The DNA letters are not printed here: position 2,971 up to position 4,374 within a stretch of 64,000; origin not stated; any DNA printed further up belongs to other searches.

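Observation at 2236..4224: Three KsgA/Erm-family rRNA adenine dimethyltransferase paralogs, two of them divergently arranged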

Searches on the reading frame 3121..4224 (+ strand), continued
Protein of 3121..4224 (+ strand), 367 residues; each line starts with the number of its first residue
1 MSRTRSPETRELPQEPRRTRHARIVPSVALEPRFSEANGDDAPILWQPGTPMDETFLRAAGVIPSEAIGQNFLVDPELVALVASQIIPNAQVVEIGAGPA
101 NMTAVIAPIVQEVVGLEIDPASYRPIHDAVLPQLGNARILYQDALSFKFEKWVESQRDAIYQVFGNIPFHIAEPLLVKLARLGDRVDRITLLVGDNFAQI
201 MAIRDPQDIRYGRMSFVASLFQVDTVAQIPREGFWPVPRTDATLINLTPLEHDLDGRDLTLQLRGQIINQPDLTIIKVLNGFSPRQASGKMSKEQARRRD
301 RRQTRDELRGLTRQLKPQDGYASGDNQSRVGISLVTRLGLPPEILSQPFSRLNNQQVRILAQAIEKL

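Call 45: list_cluster_members(proteins=[P0010, P0008, P0019, P0032, P0031, P0041, P0064, P0096, P0103, P0134])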
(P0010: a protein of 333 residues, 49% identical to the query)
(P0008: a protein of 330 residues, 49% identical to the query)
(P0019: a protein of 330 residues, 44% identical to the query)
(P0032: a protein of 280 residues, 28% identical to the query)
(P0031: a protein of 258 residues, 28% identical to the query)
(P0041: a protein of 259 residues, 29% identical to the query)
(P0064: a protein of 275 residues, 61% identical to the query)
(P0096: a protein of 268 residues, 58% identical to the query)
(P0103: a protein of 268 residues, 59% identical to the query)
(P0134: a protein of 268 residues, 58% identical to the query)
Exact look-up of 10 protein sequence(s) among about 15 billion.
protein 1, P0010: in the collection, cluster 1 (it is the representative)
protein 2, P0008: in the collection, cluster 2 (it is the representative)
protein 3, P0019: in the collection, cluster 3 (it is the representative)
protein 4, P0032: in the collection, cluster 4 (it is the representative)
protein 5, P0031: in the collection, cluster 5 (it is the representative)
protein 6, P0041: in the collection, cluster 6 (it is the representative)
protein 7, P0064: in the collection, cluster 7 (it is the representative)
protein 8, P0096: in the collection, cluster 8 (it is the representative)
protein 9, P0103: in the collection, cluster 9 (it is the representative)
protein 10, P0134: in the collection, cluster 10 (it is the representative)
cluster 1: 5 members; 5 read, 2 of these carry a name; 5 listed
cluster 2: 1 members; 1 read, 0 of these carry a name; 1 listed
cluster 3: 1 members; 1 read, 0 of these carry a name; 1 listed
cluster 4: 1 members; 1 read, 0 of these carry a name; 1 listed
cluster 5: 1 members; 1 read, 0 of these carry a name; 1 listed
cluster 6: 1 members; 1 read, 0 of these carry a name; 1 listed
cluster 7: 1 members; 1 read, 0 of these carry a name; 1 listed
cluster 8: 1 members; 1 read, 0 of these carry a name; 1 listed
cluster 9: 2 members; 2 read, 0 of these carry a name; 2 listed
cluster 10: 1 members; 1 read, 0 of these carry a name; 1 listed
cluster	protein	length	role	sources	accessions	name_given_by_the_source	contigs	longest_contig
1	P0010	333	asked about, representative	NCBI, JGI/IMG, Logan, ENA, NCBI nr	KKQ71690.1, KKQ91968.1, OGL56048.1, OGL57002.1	hypothetical protein A2574_01830 [Candidatus Shapirobacteria bacterium ... | MAG: Ribosomal RNA small subunit methyltransferase A [Candidatus Shapirobacteria ...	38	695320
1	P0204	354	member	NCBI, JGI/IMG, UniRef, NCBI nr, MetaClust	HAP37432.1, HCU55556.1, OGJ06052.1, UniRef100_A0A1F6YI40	TPA: hypothetical protein DIC29_03840 [Candidatus Shapirobacteria bacterium] | Ribosomal RNA adenine methylase transferase N-terminal domain-containing protein n=4 ... | MAG: hypothetical protein A2192_02630 [Candidatus Nomurabacteria bacterium ...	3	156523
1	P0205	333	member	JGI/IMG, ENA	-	-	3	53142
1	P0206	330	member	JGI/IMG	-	-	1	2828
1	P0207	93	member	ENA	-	-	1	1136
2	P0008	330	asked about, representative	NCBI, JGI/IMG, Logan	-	-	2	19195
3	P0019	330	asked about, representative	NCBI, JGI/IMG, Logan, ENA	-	-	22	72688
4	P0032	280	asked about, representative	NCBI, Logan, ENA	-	-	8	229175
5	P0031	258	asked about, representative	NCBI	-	-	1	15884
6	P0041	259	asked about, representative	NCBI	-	-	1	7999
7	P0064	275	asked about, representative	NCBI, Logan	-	-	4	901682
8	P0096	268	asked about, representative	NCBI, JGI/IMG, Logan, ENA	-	-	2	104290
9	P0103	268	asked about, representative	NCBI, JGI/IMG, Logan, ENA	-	-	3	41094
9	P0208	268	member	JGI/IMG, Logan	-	-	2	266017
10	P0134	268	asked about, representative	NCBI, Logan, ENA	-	-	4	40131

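Call 51: find_related_loci(query=A1, collection=genome_contigs, flank=10000)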
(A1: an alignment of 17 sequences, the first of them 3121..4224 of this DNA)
Query A1 (367 aa) in genome_contigs; peptide patterns used: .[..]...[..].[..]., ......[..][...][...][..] (x = any residue, [..] = any of these).
48 stretches matched a pattern; 12 encode a relative of the query (tblastn E <= 1e-3); 12 distinct loci.
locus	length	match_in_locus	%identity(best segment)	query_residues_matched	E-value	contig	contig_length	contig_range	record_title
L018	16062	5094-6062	46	50-367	3e-85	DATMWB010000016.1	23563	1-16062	MAG TPA_asm: Candidatus Methanoperedens sp. isolate SMAG_U13083 k141_633019, whole genome shotgun sequence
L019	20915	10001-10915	49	64-364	7e-85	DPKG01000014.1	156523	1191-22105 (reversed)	MAG TPA_asm: Candidatus Shapirobacteria bacterium isolate UBA12405 contig_513, whole genome shotgun sequence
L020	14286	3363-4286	48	64-367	8e-85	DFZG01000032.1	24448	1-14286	MAG TPA_asm: Candidatus Shapirobacteria bacterium UBA4062 UBA4062_contig_3193, whole genome shotgun sequence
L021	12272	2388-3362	44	48-367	7e-75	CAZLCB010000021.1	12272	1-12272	MAG TPA_asm: uncultured Gammaproteobacteria bacterium isolate SRP239243_co1_273 genome assembly, contig: NODE_8982_lengt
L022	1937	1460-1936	49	64-223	2e-46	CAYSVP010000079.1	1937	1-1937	MAG TPA_asm: uncultured Gammaproteobacteria bacterium isolate SRP294416_co1_8 genome assembly, contig: NODE_163275_lengt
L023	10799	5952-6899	32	57-367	1e-43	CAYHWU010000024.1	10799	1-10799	MAG TPA_asm: uncultured Gammaproteobacteria bacterium isolate ERP119705_co16_325 genome assembly, contig: NODE_4901_leng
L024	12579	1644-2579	31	62-365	1e-38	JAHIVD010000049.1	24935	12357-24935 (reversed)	MAG: Patescibacteria group bacterium isolate MM_PC_MetaG.mb.55 MM_PC_MetaG.mb.55_k141_996428, whole genome shotgun seque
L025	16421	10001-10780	29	64-364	1e-30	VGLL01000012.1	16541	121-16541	MAG: Candidatus Shapirobacteria bacterium isolate K_DeepCast_150m_m1_139 K_DeepCast_150m_m1_139_Ga0194126_10006565, whol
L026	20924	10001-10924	29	62-364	6e-26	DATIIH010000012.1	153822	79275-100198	MAG TPA_asm: Patescibacteria group bacterium isolate SMAG_U15659 k141_800216, whole genome shotgun sequence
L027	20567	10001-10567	33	57-251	6e-24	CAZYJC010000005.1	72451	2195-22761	MAG TPA_asm: uncultured Candidatus Saccharibacteria bacterium isolate SRP278252_co2_226 genome assembly, contig: NODE_55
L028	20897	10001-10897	30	69-364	8e-21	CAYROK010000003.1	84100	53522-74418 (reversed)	MAG TPA_asm: uncultured Candidatus Saccharibacteria bacterium isolate SRP286056_co1_650 genome assembly, contig: NODE_22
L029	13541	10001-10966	29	57-367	2e-40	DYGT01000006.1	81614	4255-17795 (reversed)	MAG TPA_asm: Candidatus Microgenomatus sp. isolate BE2012_6_40_25 Afr_mines_BE2012_166_length_81614_cov_9_931448, whole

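Call 61: search_protein_families(library=ncbifam, proteins=[L023:5174-5935:+, L023:5886-6905:+, L024:1569-2579:+, L026:9923-10960:+, L027:9959-10978:+, L028:9923-10930:+, L029:1190-2143:+, L029:9971-10975:+, L018:5073-6062:+], max_evalue=1e-20)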
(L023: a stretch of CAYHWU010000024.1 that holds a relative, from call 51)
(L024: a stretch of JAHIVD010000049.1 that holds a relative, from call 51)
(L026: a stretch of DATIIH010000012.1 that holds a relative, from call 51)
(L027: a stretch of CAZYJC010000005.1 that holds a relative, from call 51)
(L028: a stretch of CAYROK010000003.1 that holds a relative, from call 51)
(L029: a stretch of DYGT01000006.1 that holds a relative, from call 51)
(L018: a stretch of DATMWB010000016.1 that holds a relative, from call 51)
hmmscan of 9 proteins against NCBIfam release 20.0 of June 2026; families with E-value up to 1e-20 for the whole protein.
L023:5174-5935:+ (254 aa): 2 families
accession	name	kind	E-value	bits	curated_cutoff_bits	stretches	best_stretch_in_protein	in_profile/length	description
TIGR00755.1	ksgA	equivalog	1e-33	116.8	171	1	4-222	4-234/256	16S rRNA (adenine(1518)-N(6)/adenine(1519)-N(6))-dimethyltransferase RsmA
NF000499.2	Erm23S_rRNA_broad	equivalog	6.1e-30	104.4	212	1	7-173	1-174/244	23S ribosomal RNA methyltransferase Erm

L023:5886-6905:+ (340 aa): 4 families
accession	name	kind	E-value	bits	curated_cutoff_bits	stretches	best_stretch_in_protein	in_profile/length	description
TIGR00755.1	ksgA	equivalog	1.4e-41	142.5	171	1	29-232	2-205/256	16S rRNA (adenine(1518)-N(6)/adenine(1519)-N(6))-dimethyltransferase RsmA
NF000499.2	Erm23S_rRNA_broad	equivalog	8.5e-32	110.5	212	1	34-277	1-239/244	23S ribosomal RNA methyltransferase Erm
NF011486.0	PRK14896.1-1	equivalog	2.2e-23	82.8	450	1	22-230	14-220/284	16S ribosomal RNA methyltransferase A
NF000337.1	erm_SHROVE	exception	3.7e-22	78.9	320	1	33-230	5-198/248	ErmE/ErmH/ErmO/ErmR family 23S rRNA (adenine(2058)-N(6))-methyltransferase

L024:1569-2579:+ (337 aa): 4 families
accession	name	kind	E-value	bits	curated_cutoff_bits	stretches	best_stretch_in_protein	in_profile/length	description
TIGR00755.1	ksgA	equivalog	1.4e-42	145.8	171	1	27-264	2-243/256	16S rRNA (adenine(1518)-N(6)/adenine(1519)-N(6))-dimethyltransferase RsmA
NF000499.2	Erm23S_rRNA_broad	equivalog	5.1e-29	101.4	212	1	33-221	2-185/244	23S ribosomal RNA methyltransferase Erm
NF011486.0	PRK14896.1-1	equivalog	1.6e-21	76.7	450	1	26-219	20-213/284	16S ribosomal RNA methyltransferase A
NF000337.1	erm_SHROVE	exception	3.5e-21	75.6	320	1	31-211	5-181/248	ErmE/ErmH/ErmO/ErmR family 23S rRNA (adenine(2058)-N(6))-methyltransferase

L026:9923-10960:+ (346 aa): 3 families
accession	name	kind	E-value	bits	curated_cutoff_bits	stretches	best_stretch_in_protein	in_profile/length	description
TIGR00755.1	ksgA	equivalog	8.8e-39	133.4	171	1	28-245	2-220/256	16S rRNA (adenine(1518)-N(6)/adenine(1519)-N(6))-dimethyltransferase RsmA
NF000499.2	Erm23S_rRNA_broad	equivalog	8.8e-31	107.1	212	1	34-245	2-209/244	23S ribosomal RNA methyltransferase Erm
NF000337.1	erm_SHROVE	exception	1.6e-22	80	320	1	33-232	6-200/248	ErmE/ErmH/ErmO/ErmR family 23S rRNA (adenine(2058)-N(6))-methyltransferase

L027:9959-10978:+ (340 aa): 3 families
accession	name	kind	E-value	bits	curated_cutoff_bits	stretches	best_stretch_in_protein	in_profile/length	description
TIGR00755.1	ksgA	equivalog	1e-42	146.3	171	1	22-240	3-221/256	16S rRNA (adenine(1518)-N(6)/adenine(1519)-N(6))-dimethyltransferase RsmA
NF000499.2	Erm23S_rRNA_broad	equivalog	3.7e-31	108.4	212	1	27-211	2-182/244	23S ribosomal RNA methyltransferase Erm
NF000337.1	erm_SHROVE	exception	4.7e-22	78.5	320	1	25-200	5-177/248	ErmE/ErmH/ErmO/ErmR family 23S rRNA (adenine(2058)-N(6))-methyltransferase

L028:9923-10930:+ (336 aa): 2 families
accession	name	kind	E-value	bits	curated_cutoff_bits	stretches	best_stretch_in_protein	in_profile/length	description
TIGR00755.1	ksgA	equivalog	2.2e-37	128.7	171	1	23-204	4-189/256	16S rRNA (adenine(1518)-N(6)/adenine(1519)-N(6))-dimethyltransferase RsmA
NF000499.2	Erm23S_rRNA_broad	equivalog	9e-27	94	212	1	26-239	1-212/244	23S ribosomal RNA methyltransferase Erm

L029:1190-2143:+ (318 aa): 4 families
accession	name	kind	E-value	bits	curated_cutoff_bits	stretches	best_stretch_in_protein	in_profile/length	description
TIGR00755.1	ksgA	equivalog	1.3e-42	145.9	171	1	48-314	1-253/256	16S rRNA (adenine(1518)-N(6)/adenine(1519)-N(6))-dimethyltransferase RsmA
NF000499.2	Erm23S_rRNA_broad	equivalog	9.1e-34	116.9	212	1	54-295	1-225/244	23S ribosomal RNA methyltransferase Erm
NF000337.1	erm_SHROVE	exception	1.9e-23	83.1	320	1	52-234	4-180/248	ErmE/ErmH/ErmO/ErmR family 23S rRNA (adenine(2058)-N(6))-methyltransferase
NF011486.0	PRK14896.1-1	equivalog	9.2e-23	80.7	450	1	44-248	16-216/284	16S ribosomal RNA methyltransferase A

L029:9971-10975:+ (335 aa): 3 families
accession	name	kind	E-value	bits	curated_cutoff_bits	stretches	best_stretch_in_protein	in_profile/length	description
TIGR00755.1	ksgA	equivalog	3.1e-41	141.4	171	1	18-207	3-193/256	16S rRNA (adenine(1518)-N(6)/adenine(1519)-N(6))-dimethyltransferase RsmA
NF000499.2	Erm23S_rRNA_broad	equivalog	2.2e-31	109.1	212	1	22-207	1-181/244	23S ribosomal RNA methyltransferase Erm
NF011486.0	PRK14896.1-1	equivalog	9.6e-21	74.1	450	0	21-201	25-204/284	16S ribosomal RNA methyltransferase A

L018:5073-6062:+ (330 aa): 2 families
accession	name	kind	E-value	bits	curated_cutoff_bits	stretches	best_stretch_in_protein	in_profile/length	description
TIGR00755.1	ksgA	equivalog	2.1e-35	122.3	171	1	23-267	3-244/256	16S rRNA (adenine(1518)-N(6)/adenine(1519)-N(6))-dimethyltransferase RsmA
NF000499.2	Erm23S_rRNA_broad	equivalog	2e-25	89.6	212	1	27-212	1-177/244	23S ribosomal RNA methyltransferase Erm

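Call 68: predict_structure(alignment_id=A1)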
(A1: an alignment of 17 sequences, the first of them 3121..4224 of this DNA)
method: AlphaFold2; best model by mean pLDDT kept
length: 367 residues; sequences in the alignment: 17
mean_pLDDT: 79.4   pTM: 0.74
mean pLDDT of the five models: 79.4, 79.3, 79.0, 78.8, 78.3
residues with pLDDT >= 90: 212; 70-90: 56; 50-70: 20; < 50: 79
segments of 3 or more residues with pLDDT < 50: 1-40, 287-295, 305-307, 309-331
pLDDT, mean of each block of 10 residues (from residue 1): 42 40 35 42 74 92 85 95 96 96 95 95 92 95 95 91 89 92 91 93 95 95 96 93 94 64 91 91 60 50 49 42 35 79 95 96 91
secondary structure, 60 per line:
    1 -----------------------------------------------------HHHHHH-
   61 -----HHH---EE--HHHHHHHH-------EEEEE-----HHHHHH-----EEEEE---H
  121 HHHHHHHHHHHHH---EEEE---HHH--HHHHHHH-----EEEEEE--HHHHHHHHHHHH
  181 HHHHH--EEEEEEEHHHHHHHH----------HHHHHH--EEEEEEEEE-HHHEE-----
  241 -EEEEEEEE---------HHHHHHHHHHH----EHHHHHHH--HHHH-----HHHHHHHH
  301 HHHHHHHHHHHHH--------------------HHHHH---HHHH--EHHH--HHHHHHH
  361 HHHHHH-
elements in order: H54-59 H76-83 E91-95 H101-106 E112-116 H120-133 E137-140 H149-155 E161-166 H169-185 E188-194 H195-202 H213-218 E221-229 E242-249 H259-269 H275-281 H284-287 H293-313 H334-338 H342-345 H354-366

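Call 72: fold_search(model_id=the predicted structure, library=pdb)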
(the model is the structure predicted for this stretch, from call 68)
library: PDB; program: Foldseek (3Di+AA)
matches with E <= 10: 1775; with E <= 0.001: 735
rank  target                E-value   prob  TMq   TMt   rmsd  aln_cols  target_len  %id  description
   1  6ift                  1.1e-18  1.00  0.51  0.62   9.8       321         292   20  KsgA from Bacillus subtilis in complex with SAM (released 2019-01-30)
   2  6ifs_A                1.3e-18  1.00  0.50  0.62   9.7       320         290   21  KsgA from Bacillus subtilis 168 (released 2019-01-30)
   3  7v2p_U                6.6e-18  1.00  0.47  0.60  11.8       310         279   20  T.thermophilus 30S ribosome with KsgA, class K5 (released 2022-04-06)
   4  6ifv_A                3.2e-17  1.00  0.47  0.81   2.6       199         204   26  C-terminal truncated KsgA from Bacillus subtilis 168 (released 2019-01-30)
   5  3tpz_A                3.8e-17  1.00  0.48  0.68   8.3       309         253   21  2.1 Angstrom crystal structure of the L114P mutant of E. Coli KsgA (released 2012-02-15)
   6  6ifv_B                5.4e-17  1.00  0.48  0.84   2.3       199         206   26  C-terminal truncated KsgA from Bacillus subtilis 168 (released 2019-01-30)
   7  3tpz_B                5.4e-17  1.00  0.46  0.62   7.1       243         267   26  2.1 Angstrom crystal structure of the L114P mutant of E. Coli KsgA (released 2012-02-15)
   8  8x47                  5.4e-17  1.00  0.48  0.65  10.3       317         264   20  Crystal structure of DIMT1 in complex with S-adenosyl-L-homocysteine (SAH) from Pyrococcus horikoshii (released 2024-08-28)
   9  6ifw_B                7.4e-17  1.00  0.46  0.74   6.0       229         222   24  crystal structure of chimeric construct of KsgA with loop 1 from erm (released 2019-01-30)
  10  1qyr_A                8.8e-17  1.00  0.46  0.65   6.2       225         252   27  2.1 Angstrom Crystal structure of KsgA: A Universally Conserved Adenosine Dimethyltransferase (released 2004-06-29)
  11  3tqs_A                9.9e-17  1.00  0.48  0.70   8.1       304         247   18  Structure of the dimethyladenosine transferase (ksgA) from Coxiella burnetii (released 2011-09-28)
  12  8x3w_A                1.2e-16  1.00  0.47  0.62  10.3       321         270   20  Crystal structure of DIMT1 from the thermophilic archaeon, Pyrococcus horikoshii (released 2024-08-28)
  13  7o5h_V                1.2e-16  1.00  0.46  0.64   8.0       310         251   21  Ribosomal methyltransferase KsgA bound to small ribosomal subunit (released 2021-06-16)
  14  6ifw_A                1.3e-16  1.00  0.47  0.63  10.3       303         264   20  crystal structure of chimeric construct of KsgA with loop 1 from erm (released 2019-01-30)
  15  8x4l_A                1.7e-16  1.00  0.47  0.62  10.4       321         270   19  Crystal structure of the N132A mutant of DIMT1 from Pyrococcus horikoshii (released 2024-08-28)
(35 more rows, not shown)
